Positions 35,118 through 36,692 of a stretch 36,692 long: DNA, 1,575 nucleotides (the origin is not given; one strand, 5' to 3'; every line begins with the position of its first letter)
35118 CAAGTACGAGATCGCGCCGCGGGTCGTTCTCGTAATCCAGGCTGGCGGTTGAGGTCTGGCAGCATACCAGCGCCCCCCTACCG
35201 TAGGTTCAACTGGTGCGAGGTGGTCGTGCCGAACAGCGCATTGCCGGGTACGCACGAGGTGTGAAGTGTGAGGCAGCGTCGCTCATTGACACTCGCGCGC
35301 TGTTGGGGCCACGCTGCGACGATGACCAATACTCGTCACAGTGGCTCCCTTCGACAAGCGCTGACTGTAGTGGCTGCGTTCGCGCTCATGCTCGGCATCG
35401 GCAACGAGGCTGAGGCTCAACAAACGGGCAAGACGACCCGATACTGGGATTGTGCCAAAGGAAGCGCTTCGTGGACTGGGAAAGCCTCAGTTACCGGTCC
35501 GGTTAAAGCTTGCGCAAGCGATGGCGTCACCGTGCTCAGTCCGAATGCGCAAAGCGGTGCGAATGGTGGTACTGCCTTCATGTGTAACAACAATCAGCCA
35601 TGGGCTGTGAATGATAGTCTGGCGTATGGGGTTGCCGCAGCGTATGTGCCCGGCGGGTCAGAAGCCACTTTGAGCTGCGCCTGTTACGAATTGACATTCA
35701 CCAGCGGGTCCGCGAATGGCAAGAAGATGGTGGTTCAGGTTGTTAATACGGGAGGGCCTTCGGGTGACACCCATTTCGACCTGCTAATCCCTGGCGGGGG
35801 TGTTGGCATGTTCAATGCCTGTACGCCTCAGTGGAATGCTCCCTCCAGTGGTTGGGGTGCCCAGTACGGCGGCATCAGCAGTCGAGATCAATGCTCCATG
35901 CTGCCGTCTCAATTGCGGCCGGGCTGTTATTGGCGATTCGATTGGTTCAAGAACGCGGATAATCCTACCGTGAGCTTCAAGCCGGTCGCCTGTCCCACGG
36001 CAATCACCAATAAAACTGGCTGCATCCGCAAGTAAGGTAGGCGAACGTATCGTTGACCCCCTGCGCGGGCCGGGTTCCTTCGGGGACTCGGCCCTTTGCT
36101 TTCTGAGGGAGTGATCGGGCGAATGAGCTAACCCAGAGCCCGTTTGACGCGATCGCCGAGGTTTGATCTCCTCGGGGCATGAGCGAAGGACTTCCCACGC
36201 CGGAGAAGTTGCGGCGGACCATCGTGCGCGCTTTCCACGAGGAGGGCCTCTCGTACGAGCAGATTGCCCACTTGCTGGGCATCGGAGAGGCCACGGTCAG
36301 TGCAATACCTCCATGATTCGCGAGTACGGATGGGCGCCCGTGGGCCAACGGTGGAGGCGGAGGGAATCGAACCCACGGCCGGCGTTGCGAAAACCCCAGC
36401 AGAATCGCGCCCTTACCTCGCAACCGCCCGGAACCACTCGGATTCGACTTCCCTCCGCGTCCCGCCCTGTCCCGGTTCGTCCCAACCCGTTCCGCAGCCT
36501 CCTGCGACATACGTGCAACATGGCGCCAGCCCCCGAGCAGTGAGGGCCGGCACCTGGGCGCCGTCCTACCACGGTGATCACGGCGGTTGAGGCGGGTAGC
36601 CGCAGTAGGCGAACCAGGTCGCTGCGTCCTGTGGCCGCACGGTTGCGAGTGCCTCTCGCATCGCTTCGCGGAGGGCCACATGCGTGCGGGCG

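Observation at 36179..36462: IS630-family transposase remnant next to a tRNA-like element with a 12-bp closing inverted repeat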

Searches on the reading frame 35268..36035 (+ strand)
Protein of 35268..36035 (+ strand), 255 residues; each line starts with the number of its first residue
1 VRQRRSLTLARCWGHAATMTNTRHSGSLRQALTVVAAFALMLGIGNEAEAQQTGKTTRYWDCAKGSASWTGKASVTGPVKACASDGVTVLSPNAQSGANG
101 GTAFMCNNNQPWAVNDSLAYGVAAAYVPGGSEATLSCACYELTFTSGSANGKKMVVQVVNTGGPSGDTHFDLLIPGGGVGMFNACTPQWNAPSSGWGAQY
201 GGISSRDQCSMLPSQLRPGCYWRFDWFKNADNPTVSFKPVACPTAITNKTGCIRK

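Call 6: search_protein_families(library=pfam, proteins=[window:35268-36035:+], max_evalue=1)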
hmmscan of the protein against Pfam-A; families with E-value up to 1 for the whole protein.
window:35268-36035:+ (255 aa): 1 family
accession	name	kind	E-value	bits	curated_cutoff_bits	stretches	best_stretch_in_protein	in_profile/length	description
PF02015.22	Glyco_hydro_45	-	3.4e-73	246.5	27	1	54-252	2-213/214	Glycosyl hydrolase family 45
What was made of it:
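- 35105..36128 (+): GH45 cassette (gene 35322-36035, then a terminator hairpin). It is mobile cargo that abuts partial att units in relatives. Pfam Glyco_hydro_45, E 3.4e-73 (call 6).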

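Call 14: find_homologous_proteins(query=window:35268-36035:+, max_evalue=1e-20)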
Query window:35268-36035:+ (255 aa): 1231 proteins with E <= 1e-20 among 3201 candidates; the best 120 are listed.
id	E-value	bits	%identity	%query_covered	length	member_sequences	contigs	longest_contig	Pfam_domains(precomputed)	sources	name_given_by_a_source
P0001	6.1e-158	542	100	93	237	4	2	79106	PF02015.23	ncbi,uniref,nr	ncbi:hypothetical protein D7Y13_02380 [Corallococcus praedator]|uniref:Cellulase n=2 Tax=Myxococcace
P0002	2.2e-133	462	79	99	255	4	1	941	PF02015.23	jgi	jgi:hypothetical protein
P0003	1.6e-132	459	79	99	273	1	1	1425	PF02015.23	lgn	-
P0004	8.2e-125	434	80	93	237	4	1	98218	PF02015.23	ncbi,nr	ncbi:hypothetical protein D7V97_00120 [Corallococcus sp. CA053C]|nr:hypothetical protein D7V97_00120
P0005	1.3e-120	420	78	93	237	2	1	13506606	PF02015.23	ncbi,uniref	ncbi:hypothetical protein ACN28E_09090 [Archangium lansingense]|uniref:hypothetical protein n=1 Tax=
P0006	1.2e-115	404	78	87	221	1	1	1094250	PF02015.23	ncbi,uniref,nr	ncbi:hypothetical protein [Pyxidicoccus xibeiensis]|uniref:hypothetical protein n=1 Tax=Pyxidicoccus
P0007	2.4e-115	403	79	87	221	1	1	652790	PF02015.23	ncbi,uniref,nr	ncbi:hypothetical protein [Myxococcus qinghaiensis]|uniref:hypothetical protein n=1 Tax=Myxococcus q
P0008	3.6e-107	376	72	87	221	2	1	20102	PF02015.23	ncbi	ncbi:hypothetical protein ACLESD_13350 [Pyxidicoccus sp. 3LFB2]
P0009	1.1e-104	368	73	87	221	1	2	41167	PF02015.23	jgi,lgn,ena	-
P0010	4.8e-100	352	66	93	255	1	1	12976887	PF02015.23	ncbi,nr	ncbi:hypothetical protein F0U59_03510 [Archangium gephyra]|nr:hypothetical protein F0U59_03510 [Arch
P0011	1.4e-96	341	63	98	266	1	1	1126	PF02015.23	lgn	-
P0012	4.7e-90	320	62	88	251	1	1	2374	PF02015.23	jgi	jgi:hypothetical protein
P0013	4.8e-90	320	64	80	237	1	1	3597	PF02015.23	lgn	-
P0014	7.0e-90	319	61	87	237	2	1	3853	PF02015.23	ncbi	ncbi:hypothetical protein ACLESO_49830 [Pyxidicoccus sp. 3LG]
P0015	9.5e-88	312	61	89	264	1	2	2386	PF02015.23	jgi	jgi:hypothetical protein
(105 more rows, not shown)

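Call 15: find_encoding_contigs(protein=P0001, flank=10000, max_places=6)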
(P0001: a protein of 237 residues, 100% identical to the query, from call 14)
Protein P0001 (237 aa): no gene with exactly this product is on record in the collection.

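Call 16: find_encoding_contigs(protein=P0004, flank=10000, max_places=4)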
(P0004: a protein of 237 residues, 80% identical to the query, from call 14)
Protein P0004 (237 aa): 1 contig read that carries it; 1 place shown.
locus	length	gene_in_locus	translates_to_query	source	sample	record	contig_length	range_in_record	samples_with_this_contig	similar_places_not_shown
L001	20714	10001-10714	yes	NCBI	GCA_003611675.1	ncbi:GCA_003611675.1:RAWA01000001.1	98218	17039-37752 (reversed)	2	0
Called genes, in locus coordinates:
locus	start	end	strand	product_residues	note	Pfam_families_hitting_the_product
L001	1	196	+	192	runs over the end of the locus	PF00132:Hexapep, PF14602:Hexapep_2 (weak)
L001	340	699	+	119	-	-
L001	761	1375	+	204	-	PF01872:RibD_C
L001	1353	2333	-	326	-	-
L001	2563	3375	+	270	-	-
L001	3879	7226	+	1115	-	-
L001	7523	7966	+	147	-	-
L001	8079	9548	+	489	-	-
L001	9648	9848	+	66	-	-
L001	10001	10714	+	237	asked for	PF02015:Glyco_hydro_45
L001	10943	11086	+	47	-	-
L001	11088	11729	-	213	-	PF00132:Hexapep, PF14602:Hexapep_2 (weak)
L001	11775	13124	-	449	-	PF00069:Pkinase, PF01636:APH (faint), PF07714:PK_Tyr_Ser-Thr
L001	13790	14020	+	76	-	-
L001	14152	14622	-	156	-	-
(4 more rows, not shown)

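Call 17: find_encoding_contigs(protein=P0005, flank=10000, max_places=4)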
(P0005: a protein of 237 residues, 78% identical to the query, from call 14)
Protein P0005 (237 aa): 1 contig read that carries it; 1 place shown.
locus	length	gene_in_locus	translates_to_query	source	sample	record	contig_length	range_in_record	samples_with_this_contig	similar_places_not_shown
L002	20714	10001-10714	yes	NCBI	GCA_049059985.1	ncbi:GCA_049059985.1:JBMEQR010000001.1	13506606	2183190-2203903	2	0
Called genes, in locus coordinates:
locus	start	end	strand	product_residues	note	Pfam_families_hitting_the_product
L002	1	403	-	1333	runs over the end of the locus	PF00069:Pkinase, PF07714:PK_Tyr_Ser-Thr, PF03109:ABC1 (weak), PF13191:AAA_16, PF25201:nSTAND6 (faint), PF13401:AAA_22 (weak), PF13424:TPR_12 (faint)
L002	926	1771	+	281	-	PF24096:DUF7379 (weak), PF05990:DUF900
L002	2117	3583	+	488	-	-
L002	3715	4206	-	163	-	-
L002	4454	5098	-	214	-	-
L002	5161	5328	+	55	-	-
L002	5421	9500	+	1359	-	PF00069:Pkinase, PF01636:APH (faint), PF03109:ABC1 (faint), PF07714:PK_Tyr_Ser-Thr, PF13191:AAA_16, PF13401:AAA_22 (weak), PF17874:TPR_MalT (weak), PF13424:TPR_12 (faint), +1 more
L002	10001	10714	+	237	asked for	PF02015:Glyco_hydro_45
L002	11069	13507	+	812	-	PF01804:Penicil_amidase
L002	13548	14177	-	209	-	-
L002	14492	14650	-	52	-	PF05717:TnpB_IS66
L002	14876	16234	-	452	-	PF01180:DHO_dh, PF01207:Dus (weak), PF00037:Fer4 (faint), PF12797:Fer4_2 (faint), PF14697:Fer4_21 (weak)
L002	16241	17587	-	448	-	PF14691:Fer4_20, PF01494:FAD_binding_3 (faint), PF07992:Pyr_redox_2, PF13450:NAD_binding_8 (faint), PF13738:Pyr_redox_3 (weak), PF00070:Pyr_redox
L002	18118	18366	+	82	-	PF06751:EutB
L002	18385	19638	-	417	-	PF00860:Xan_ur_permease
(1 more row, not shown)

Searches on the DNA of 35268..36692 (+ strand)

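Call 4: search_rna_families(source=window, start=35900, end=36692, threshold=evalue, max_evalue=10, show_alignments=5)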
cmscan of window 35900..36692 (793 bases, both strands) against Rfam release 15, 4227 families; matches with E-value up to 10: 3.
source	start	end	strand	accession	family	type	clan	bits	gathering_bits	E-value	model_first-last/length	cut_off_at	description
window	36349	36412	-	RF00023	tmRNA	Gene;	CL00001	30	47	3.5e-10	1-374/374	no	transfer-messenger RNA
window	36067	36104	+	RF01838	sobemo_FSE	Cis-reg; frameshift_element;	-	20.4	55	0.19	26-64/79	no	sobemovirus ribosomal frameshift elemental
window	36335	36376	-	RF04321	tmRNA_permuted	Gene;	-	13.2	47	2.6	36-93/213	no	permuted transfer-messenger RNA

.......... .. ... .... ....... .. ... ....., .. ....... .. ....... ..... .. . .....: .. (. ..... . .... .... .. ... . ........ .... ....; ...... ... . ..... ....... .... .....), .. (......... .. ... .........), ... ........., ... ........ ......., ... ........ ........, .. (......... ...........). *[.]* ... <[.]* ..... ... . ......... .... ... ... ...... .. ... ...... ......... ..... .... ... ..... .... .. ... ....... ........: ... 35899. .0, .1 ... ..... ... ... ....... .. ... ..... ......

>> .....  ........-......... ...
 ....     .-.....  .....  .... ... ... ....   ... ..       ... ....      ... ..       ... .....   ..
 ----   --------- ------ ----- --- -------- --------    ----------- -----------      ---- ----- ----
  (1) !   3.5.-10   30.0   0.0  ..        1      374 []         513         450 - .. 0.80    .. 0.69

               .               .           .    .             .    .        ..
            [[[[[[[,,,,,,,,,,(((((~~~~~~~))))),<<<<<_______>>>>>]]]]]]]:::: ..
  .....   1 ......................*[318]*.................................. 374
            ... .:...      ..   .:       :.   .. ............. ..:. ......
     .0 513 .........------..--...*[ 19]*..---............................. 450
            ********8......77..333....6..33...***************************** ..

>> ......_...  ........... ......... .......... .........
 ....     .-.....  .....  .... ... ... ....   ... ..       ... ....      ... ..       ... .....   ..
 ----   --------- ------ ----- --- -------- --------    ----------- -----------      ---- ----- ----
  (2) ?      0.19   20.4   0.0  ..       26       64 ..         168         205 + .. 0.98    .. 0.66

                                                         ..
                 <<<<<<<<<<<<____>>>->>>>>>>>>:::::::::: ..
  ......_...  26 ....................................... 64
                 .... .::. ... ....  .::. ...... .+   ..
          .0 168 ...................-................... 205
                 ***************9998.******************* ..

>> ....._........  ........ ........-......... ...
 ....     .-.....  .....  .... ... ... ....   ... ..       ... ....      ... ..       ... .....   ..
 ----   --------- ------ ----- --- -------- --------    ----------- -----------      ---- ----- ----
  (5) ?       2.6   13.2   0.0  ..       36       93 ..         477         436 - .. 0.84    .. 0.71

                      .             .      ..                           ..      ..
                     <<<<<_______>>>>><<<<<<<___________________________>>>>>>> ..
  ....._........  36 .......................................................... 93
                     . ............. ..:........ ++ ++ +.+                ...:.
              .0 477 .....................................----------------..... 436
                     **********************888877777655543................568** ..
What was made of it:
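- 36352..36376 (-): Core: the tmRNA-type T-arm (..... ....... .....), the acceptor 3' strand (CGCCTCC) and the discriminator A. Rfam tmRNA hit, E 3.5e-10 (call 4).
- On tmRNA gene (one-piece): RF00023 scores 30 bits against 47, with 318 of 374 positions deleted (call 4).
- On tmRNA gene (permuted, two-piece): RF04321 scores 13.2 bits against 47, E 2.6 (call 4).
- Checked: It gives an Rfam tmRNA hit of E 3.5e-10 (call 4).
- The Rfam score is below the gathering score (call 4).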

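Call 22: search_rna_families(sources=[L001, L002], threshold=evalue, max_evalue=0.01, show_alignments=4)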
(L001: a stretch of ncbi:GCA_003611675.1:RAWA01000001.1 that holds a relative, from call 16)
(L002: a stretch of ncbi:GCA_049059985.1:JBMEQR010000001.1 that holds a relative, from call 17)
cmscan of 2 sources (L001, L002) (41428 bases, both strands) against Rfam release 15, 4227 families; matches with E-value up to 0.01: 1.
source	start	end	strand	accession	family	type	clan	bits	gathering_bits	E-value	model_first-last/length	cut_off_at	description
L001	16641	16748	-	RF00023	tmRNA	Gene;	CL00001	16.9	47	0.0057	1-374/374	no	transfer-messenger RNA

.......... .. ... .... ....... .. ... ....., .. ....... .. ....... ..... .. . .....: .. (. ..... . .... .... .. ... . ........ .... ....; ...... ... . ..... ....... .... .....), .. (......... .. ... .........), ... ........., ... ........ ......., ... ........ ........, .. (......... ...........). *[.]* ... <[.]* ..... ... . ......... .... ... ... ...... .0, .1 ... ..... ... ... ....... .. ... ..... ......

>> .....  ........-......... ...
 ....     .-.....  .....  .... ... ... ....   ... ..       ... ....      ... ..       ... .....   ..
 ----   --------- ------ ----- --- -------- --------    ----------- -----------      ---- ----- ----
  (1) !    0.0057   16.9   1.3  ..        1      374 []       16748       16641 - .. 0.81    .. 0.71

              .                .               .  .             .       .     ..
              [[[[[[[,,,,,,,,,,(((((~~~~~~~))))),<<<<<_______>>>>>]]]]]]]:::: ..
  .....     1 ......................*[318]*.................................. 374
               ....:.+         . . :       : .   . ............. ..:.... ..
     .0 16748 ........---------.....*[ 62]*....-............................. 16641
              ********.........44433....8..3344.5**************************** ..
